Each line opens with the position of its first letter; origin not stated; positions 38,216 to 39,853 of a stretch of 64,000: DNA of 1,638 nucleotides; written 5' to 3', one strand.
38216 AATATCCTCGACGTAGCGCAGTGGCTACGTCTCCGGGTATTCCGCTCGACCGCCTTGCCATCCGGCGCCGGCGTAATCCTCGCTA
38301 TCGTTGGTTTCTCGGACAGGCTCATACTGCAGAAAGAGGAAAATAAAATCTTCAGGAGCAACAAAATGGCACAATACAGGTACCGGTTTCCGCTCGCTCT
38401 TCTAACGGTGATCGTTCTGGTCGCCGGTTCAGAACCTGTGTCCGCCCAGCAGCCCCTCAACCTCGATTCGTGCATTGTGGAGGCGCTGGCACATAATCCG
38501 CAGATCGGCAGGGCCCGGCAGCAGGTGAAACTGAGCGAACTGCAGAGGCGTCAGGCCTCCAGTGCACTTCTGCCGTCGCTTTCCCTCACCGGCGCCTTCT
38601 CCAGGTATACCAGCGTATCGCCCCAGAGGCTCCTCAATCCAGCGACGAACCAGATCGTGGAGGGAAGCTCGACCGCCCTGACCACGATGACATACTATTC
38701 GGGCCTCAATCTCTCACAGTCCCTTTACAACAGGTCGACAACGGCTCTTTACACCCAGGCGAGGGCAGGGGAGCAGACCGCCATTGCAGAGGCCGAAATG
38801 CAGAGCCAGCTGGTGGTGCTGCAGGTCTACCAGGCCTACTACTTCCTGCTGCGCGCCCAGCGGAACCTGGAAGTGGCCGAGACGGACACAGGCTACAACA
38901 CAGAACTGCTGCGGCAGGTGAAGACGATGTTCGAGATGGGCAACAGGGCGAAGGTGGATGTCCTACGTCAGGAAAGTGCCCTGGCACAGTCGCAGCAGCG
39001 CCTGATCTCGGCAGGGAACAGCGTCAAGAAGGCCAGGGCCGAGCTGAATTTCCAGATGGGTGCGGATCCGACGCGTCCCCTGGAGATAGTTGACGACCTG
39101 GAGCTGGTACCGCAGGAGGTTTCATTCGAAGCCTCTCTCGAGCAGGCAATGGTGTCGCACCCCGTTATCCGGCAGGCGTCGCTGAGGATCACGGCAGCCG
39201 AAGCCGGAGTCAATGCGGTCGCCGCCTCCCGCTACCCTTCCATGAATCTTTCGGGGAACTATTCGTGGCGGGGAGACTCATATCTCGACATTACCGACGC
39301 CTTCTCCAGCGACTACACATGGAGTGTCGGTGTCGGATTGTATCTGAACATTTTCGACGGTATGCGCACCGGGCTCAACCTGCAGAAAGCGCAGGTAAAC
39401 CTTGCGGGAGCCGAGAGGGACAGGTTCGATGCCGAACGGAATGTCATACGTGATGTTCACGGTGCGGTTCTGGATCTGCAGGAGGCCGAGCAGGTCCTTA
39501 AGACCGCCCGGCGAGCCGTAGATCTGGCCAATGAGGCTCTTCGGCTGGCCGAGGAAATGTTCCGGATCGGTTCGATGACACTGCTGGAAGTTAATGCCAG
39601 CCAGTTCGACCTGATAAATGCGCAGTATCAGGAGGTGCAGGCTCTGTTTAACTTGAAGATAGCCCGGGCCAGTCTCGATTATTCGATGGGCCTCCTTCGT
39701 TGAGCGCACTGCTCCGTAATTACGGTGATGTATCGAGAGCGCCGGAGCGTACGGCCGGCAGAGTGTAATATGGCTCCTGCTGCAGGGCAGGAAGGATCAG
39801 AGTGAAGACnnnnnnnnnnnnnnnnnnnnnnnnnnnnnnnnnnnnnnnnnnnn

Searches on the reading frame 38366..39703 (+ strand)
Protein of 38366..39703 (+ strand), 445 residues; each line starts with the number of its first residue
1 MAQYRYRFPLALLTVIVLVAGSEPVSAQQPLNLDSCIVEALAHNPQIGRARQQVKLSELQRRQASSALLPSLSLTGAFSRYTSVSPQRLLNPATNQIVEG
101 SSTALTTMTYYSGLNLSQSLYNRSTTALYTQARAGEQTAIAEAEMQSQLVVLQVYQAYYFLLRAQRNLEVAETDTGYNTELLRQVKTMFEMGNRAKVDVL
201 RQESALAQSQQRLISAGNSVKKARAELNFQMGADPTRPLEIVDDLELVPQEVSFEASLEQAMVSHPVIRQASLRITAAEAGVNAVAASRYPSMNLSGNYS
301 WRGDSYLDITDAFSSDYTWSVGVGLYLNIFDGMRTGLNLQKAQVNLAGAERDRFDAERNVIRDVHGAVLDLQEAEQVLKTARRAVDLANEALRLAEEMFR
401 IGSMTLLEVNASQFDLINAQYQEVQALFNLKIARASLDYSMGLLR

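Call 60: search_protein_families(library=pfam, proteins=[window:38366-39703:+])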
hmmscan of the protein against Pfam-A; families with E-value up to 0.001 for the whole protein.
window:38366-39703:+ (445 aa): 1 family
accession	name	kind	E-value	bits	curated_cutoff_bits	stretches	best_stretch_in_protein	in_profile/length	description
PF02321.23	OEP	-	5.5e-62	209.3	22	2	255-442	2-187/187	Outer membrane efflux protein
